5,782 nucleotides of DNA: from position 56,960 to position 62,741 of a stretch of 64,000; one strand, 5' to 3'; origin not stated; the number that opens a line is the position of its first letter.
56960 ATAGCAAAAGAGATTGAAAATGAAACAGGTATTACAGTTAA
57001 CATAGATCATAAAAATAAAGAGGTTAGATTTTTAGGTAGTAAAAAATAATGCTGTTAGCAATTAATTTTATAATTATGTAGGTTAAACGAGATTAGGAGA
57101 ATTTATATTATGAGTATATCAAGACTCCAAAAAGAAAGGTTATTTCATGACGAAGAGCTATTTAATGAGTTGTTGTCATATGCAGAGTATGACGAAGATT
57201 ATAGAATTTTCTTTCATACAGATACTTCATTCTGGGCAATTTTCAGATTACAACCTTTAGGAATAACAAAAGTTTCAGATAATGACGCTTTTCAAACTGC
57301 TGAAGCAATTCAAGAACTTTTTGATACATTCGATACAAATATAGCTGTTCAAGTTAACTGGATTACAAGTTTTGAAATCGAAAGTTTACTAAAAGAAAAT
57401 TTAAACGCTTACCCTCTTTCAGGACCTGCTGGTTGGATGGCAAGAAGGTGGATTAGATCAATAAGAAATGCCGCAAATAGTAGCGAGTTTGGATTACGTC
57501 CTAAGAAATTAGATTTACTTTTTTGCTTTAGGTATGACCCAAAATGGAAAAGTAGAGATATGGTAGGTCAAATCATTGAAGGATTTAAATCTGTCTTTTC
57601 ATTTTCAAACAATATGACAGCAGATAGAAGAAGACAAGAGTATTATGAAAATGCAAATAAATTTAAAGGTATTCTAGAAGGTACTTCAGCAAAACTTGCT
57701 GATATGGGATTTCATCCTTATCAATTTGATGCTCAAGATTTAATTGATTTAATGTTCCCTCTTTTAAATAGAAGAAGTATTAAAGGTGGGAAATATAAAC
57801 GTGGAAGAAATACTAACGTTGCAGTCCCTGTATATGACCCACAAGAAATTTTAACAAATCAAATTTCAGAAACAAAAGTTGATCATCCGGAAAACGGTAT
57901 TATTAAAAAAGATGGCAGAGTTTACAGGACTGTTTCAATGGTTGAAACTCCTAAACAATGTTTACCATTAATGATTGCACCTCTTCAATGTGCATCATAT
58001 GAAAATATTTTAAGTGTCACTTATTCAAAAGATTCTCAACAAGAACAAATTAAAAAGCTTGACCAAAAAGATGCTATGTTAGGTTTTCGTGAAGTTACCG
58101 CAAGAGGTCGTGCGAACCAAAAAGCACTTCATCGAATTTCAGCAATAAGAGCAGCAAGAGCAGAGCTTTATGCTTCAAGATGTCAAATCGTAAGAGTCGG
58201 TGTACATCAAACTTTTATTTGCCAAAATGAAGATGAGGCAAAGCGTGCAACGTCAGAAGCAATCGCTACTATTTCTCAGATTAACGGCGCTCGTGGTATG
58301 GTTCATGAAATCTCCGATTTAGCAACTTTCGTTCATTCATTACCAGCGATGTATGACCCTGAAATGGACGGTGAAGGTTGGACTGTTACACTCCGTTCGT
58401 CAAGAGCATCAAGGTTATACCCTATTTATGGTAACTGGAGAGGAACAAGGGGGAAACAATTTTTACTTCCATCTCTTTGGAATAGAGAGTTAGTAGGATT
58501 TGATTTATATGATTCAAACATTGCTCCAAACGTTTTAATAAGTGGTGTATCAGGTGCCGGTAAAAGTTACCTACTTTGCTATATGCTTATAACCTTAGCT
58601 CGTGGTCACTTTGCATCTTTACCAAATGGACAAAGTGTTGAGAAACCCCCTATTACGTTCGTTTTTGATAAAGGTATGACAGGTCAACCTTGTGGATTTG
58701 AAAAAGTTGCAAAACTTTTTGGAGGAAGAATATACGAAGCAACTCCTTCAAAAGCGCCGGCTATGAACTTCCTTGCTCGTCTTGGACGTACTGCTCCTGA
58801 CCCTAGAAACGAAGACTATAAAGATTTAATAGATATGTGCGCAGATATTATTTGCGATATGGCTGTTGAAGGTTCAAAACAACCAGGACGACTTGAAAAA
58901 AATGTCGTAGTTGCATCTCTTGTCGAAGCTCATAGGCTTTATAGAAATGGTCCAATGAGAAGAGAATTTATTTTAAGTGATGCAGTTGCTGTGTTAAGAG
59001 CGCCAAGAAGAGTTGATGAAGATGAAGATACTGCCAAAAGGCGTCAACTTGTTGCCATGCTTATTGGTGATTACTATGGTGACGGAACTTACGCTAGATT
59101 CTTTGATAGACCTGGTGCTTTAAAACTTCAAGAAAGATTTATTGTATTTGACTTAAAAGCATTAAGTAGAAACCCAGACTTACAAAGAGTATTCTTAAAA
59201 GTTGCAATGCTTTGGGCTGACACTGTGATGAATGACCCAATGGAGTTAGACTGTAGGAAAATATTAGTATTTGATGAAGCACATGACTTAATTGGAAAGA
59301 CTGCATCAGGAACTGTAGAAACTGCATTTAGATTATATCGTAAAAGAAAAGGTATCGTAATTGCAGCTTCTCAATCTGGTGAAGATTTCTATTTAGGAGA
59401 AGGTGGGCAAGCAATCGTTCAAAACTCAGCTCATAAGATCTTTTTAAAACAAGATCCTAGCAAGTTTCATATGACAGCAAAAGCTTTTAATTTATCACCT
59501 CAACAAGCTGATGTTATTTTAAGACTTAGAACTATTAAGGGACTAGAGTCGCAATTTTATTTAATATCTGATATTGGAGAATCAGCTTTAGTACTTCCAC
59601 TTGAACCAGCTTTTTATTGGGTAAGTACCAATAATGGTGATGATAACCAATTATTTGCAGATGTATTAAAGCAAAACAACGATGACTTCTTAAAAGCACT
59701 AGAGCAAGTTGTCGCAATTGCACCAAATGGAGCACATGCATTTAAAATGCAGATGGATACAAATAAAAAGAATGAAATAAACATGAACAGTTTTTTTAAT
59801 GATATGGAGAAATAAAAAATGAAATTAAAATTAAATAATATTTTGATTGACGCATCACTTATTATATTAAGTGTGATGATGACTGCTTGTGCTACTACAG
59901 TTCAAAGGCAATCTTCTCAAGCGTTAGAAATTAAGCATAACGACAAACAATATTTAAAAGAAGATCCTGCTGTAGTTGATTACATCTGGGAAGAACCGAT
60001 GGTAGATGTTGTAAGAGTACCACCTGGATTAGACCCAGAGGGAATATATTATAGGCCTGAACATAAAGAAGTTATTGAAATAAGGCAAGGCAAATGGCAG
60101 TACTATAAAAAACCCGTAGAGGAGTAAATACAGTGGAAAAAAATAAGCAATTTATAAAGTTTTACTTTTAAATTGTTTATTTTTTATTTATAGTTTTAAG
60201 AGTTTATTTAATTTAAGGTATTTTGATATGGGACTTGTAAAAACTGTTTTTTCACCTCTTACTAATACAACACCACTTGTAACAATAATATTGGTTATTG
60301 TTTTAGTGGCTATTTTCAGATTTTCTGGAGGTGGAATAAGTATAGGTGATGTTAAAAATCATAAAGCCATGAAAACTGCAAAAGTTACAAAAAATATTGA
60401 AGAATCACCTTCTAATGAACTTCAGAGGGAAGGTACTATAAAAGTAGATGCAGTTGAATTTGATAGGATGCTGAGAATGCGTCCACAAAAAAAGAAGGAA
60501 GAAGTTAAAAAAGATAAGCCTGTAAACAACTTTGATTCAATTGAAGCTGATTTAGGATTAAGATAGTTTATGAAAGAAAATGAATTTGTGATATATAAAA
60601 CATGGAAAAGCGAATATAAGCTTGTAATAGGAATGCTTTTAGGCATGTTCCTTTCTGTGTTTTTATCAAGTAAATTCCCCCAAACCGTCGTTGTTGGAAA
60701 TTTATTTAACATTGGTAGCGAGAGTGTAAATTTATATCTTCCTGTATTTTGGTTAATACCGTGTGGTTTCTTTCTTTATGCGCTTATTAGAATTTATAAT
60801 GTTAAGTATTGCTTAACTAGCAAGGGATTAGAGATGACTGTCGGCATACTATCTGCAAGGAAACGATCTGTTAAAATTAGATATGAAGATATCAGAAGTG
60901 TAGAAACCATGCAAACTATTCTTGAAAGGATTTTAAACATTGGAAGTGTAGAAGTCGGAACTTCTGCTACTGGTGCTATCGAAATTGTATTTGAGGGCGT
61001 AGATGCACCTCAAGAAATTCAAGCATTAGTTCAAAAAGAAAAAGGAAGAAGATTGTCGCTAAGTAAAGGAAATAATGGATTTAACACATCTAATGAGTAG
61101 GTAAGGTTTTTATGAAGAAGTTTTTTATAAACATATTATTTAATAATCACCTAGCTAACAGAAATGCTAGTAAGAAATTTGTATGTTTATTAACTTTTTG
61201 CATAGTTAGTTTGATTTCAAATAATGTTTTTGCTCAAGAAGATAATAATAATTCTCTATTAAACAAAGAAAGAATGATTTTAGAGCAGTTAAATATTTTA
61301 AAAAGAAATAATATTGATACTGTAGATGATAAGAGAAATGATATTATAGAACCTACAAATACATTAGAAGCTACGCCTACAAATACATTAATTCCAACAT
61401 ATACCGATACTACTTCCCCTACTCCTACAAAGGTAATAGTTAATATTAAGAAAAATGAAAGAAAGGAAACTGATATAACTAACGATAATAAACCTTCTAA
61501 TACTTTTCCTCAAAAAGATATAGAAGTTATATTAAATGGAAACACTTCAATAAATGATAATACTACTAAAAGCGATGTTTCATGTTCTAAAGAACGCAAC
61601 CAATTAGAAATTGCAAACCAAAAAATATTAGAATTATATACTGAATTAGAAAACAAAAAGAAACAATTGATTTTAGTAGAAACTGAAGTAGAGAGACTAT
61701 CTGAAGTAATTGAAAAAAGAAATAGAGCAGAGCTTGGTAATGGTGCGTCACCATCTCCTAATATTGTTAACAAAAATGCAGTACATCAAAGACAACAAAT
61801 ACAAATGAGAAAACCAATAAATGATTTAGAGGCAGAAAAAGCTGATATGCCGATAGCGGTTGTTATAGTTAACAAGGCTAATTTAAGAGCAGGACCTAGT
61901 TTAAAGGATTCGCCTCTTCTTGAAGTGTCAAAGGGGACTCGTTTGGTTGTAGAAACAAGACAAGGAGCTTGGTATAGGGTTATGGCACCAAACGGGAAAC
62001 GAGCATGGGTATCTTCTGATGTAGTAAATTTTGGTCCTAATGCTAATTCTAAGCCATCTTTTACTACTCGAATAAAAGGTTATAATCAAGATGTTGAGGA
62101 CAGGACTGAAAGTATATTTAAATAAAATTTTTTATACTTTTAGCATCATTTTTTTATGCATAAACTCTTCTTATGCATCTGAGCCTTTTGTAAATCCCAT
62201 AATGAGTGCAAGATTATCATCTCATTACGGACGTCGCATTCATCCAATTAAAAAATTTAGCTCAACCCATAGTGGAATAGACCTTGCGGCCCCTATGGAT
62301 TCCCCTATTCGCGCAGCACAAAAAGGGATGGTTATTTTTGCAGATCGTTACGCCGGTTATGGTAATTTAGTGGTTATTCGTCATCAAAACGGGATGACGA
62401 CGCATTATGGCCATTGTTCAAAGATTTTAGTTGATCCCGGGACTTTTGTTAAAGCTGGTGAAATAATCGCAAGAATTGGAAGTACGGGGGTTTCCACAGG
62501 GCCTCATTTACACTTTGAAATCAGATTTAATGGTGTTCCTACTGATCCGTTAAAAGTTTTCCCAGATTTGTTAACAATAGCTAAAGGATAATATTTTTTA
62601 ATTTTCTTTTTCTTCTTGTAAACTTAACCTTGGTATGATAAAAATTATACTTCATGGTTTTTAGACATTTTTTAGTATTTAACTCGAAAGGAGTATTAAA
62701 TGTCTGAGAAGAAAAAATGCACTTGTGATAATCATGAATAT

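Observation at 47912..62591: Chromosomal, stripped-down TraL-E-K-B-V-C type IV secretion locus with a coupling protein but no relaxase, pilin, VirB6/TraG or F-pilus assembly genes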

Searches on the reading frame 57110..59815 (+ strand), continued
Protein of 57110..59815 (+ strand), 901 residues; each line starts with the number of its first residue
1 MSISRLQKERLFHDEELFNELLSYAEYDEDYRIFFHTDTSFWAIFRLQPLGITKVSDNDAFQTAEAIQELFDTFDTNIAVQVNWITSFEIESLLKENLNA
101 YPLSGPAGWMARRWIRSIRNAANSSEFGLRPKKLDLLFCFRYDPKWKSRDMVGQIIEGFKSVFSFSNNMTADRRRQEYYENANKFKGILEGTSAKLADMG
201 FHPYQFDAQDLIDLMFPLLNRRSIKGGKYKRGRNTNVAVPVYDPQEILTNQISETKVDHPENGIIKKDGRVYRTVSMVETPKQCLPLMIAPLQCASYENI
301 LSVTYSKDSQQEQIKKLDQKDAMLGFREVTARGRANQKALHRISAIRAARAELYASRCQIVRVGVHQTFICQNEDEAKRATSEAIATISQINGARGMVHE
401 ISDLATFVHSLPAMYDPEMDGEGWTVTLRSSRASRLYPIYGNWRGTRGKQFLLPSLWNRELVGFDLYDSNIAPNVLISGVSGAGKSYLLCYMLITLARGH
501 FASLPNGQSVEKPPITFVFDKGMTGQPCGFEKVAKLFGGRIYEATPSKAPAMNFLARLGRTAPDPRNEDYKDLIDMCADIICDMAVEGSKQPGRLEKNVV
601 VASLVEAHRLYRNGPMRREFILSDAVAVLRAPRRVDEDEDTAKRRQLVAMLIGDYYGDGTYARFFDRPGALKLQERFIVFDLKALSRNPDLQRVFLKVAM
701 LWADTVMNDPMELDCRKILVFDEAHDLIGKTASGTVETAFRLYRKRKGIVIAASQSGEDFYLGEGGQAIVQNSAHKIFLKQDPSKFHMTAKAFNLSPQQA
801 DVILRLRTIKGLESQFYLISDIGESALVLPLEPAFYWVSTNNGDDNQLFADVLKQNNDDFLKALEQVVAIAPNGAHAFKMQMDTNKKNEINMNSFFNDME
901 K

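Call 105: search_dna_similar(query=window:57110-59815:+, collection=plasmids, mode=protein, max_evalue=0.00001, max_rows=12)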
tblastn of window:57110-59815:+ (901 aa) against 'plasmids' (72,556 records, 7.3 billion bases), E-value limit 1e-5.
Records with a match: 3761; places in all: 3801; records where one place covers at least 80% of the query: 0.
Best place of each record, by identity: <60% 3761.
By first word of the organism name: Klebsiella 929; Escherichia 734; Salmonella 585; Enterobacter 389; Citrobacter 251; Providencia 98; Burkholderia 94; Vibrio 72; Proteus 50; Serratia 42; and 115 more.
By predicted mobility (MOB-suite, as given by PLSDB): conjugative 3257; non-mobilizable 348; mobilizable 156.
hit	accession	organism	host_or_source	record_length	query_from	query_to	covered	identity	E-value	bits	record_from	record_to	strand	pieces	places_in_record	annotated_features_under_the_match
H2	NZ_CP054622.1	Azospirillum oryzae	cell culture,soil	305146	196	833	71%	22.9%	4e-15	88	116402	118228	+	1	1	traC: type IV secretion system protein TraC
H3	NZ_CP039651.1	Azospirillum sp. TSA2s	Soil,rice paddy soil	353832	196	833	71%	22.9%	4e-15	88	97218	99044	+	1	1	traC: type IV secretion system protein TraC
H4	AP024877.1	Vibrio halioticoli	-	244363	195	848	73%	22.3%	7e-17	94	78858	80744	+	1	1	record has no annotation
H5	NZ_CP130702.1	Halomonas sp. I5-271120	cell culture,Novel isolate from a UK ...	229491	192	823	70%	22.9%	5e-18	98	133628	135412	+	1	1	traC: type IV secretion system protein TraC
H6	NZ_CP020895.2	Legionella longbeachae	Homo sapiens,Respiratory sample - sputum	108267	193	899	78%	20.5%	4e-9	69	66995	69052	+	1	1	traC: type IV secretion system protein TraC | TrbI F-type domain-containing protein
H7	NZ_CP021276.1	Legionella pneumophila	Homo sapiens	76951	193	867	75%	21.1%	6e-10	71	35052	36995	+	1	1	traC: type IV secretion system protein TraC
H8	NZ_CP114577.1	Legionella pneumophila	cell culture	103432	193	867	75%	21.0%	5e-10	71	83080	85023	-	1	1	traC: type IV secretion system protein TraC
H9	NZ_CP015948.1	Legionella pneumophila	Isolate,environmental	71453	193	867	75%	20.8%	6e-10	71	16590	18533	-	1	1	traC: type IV secretion system protein TraC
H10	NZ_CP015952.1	Legionella pneumophila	Isolate,environmental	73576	193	867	75%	20.8%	6e-10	71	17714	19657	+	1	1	traC: type IV secretion system protein TraC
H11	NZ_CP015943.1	Legionella pneumophila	Isolate,clinical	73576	193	867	75%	20.8%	6e-10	71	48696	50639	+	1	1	traC: type IV secretion system protein TraC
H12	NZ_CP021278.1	Legionella pneumophila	Homo sapiens,sputum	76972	193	867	75%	20.8%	6e-10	71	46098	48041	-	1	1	traC: type IV secretion system protein TraC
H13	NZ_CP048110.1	Klebsiella michiganensis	Bactrocera dorsalis,cell culture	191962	184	786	67%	22.6%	2e-13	82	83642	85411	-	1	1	traC: type IV secretion system protein TraC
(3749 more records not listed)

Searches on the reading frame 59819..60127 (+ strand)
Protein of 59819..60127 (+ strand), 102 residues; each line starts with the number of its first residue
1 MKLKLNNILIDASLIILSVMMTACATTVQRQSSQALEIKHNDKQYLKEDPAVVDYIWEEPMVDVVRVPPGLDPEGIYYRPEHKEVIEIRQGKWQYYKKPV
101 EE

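Call 8: search_protein_families(library=pfam, max_evalue=0.01, proteins=[window:59819-60127:+])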
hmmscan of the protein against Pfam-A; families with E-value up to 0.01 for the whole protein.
window:59819-60127:+ (102 aa): 0 families

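Call 82: search_protein_families(library=pfam, max_evalue=0.1, proteins=[window:59819-60127:+])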
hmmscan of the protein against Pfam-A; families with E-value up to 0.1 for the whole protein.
window:59819-60127:+ (102 aa): 1 family
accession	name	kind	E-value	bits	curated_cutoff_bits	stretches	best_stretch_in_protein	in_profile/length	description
PF03633.20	Glyco_hydro_65C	-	0.097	12.9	22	0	17-45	32-60/62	Glycosyl hydrolase family 65, C-terminal domain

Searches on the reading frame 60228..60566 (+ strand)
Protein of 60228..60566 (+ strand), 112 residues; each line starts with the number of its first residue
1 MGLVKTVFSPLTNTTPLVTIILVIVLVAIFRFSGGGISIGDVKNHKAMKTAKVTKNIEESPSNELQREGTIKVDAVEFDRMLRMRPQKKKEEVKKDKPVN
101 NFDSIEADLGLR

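Call 8: search_protein_families(library=pfam, max_evalue=0.01, proteins=[window:60228-60566:+])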
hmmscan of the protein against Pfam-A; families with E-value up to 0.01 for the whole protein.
window:60228-60566:+ (112 aa): 0 families

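Call 82: search_protein_families(library=pfam, max_evalue=0.1, proteins=[window:60228-60566:+])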
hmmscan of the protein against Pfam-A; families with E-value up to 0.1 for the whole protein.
window:60228-60566:+ (112 aa): 2 families
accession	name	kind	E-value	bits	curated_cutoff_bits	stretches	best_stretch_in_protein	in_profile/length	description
PF02702.23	KdpD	-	0.021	14.7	26.1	1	34-87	32-84/210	Osmosensitive K+ channel His kinase sensor domain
PF16000.10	CARMIL_C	-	0.04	14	25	1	54-109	99-156/299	CARMIL C-terminus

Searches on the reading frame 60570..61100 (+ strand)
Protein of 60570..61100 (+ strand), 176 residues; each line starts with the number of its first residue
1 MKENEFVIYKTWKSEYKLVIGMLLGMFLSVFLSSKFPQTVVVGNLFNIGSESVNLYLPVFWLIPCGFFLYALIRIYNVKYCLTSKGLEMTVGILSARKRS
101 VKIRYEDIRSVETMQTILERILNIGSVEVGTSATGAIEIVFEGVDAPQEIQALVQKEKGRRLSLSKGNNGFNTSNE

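Call 8: search_protein_families(library=pfam, max_evalue=0.01, proteins=[window:60570-61100:+])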
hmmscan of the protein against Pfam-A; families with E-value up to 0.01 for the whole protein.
window:60570-61100:+ (176 aa): 1 family
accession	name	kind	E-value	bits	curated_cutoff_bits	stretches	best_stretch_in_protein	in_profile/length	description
PF03703.20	bPH_2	-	6.4e-09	36.4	22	1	76-152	2-76/78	Bacterial PH domain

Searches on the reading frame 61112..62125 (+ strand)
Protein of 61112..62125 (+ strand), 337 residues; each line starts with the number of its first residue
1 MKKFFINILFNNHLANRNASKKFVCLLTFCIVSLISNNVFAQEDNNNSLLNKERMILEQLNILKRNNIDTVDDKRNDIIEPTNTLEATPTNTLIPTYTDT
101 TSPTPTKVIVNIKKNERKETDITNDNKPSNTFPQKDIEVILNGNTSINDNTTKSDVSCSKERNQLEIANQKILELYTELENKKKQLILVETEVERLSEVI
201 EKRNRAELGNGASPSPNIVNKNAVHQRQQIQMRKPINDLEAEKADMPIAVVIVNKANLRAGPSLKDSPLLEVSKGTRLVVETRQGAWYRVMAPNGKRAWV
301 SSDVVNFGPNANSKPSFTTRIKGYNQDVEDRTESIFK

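Call 8: search_protein_families(library=pfam, max_evalue=0.01, proteins=[window:61112-62125:+])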
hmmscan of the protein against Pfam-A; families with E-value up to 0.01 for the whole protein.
window:61112-62125:+ (337 aa): 3 families
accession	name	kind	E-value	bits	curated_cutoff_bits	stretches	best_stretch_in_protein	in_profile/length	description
PF08239.17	SH3_3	-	8.6e-10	39.1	27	1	256-305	3-53/54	Bacterial SH3 domain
PF23795.1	SH3_YKFC_2nd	-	2.9e-08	33.9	27.4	1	251-305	1-54/57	YKFC SH3b2 domain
PF06347.19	SH3_4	-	4.4e-06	26.8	24.1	1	254-303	3-52/56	Bacterial SH3 domain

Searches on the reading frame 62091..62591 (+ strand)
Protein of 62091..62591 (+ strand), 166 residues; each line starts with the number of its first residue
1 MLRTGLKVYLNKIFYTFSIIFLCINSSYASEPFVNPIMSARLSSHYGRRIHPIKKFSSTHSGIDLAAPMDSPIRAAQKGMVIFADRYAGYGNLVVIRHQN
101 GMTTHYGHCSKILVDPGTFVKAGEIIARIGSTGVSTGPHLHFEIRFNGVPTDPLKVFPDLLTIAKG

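Call 8: search_protein_families(library=pfam, max_evalue=0.01, proteins=[window:62091-62591:+])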
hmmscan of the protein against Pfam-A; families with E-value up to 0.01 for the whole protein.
window:62091-62591:+ (166 aa): 1 family
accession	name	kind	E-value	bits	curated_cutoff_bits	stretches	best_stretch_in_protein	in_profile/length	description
PF01551.29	Peptidase_M23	-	4.7e-36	123.3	28.7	1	59-153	2-96/96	Peptidase family M23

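Call 22: find_encoding_contigs(protein=window:62091-62591:+, flank=10000, max_places=4)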
Protein window:62091-62591:+ (166 aa): 23 contigs read that carry it; 4 places shown.
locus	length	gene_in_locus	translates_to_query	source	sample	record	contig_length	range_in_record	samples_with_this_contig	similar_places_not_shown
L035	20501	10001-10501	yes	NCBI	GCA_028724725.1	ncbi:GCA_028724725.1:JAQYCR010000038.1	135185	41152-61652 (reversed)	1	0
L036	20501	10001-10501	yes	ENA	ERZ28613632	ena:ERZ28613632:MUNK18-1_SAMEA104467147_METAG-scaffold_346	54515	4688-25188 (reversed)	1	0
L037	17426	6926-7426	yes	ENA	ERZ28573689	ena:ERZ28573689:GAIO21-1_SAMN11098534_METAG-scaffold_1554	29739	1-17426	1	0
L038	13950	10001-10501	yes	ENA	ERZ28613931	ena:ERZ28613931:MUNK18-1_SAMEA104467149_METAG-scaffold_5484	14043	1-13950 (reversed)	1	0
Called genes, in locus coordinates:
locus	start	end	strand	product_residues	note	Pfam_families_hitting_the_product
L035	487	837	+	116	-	-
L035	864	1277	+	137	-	-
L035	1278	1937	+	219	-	PF05309:TraE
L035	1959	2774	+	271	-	-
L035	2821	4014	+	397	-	PF03743:TrbI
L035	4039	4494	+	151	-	-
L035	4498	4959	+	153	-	-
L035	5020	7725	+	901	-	PF11130:TraC_F_IV, PF19044:P-loop_TraG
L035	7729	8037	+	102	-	-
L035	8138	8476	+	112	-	-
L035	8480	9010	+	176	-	PF03703:bPH_2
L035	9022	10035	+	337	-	PF06347:SH3_4 (weak), PF23795:SH3_YKFC_2nd, PF08239:SH3_3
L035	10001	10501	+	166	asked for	PF01551:Peptidase_M23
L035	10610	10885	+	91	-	-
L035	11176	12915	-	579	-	PF07973:tRNA_SAD, PF00587:tRNA-synt_2b, PF03129:HGTP_anticodon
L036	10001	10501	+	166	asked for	PF01551:Peptidase_M23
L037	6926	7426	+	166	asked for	PF01551:Peptidase_M23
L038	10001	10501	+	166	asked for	PF01551:Peptidase_M23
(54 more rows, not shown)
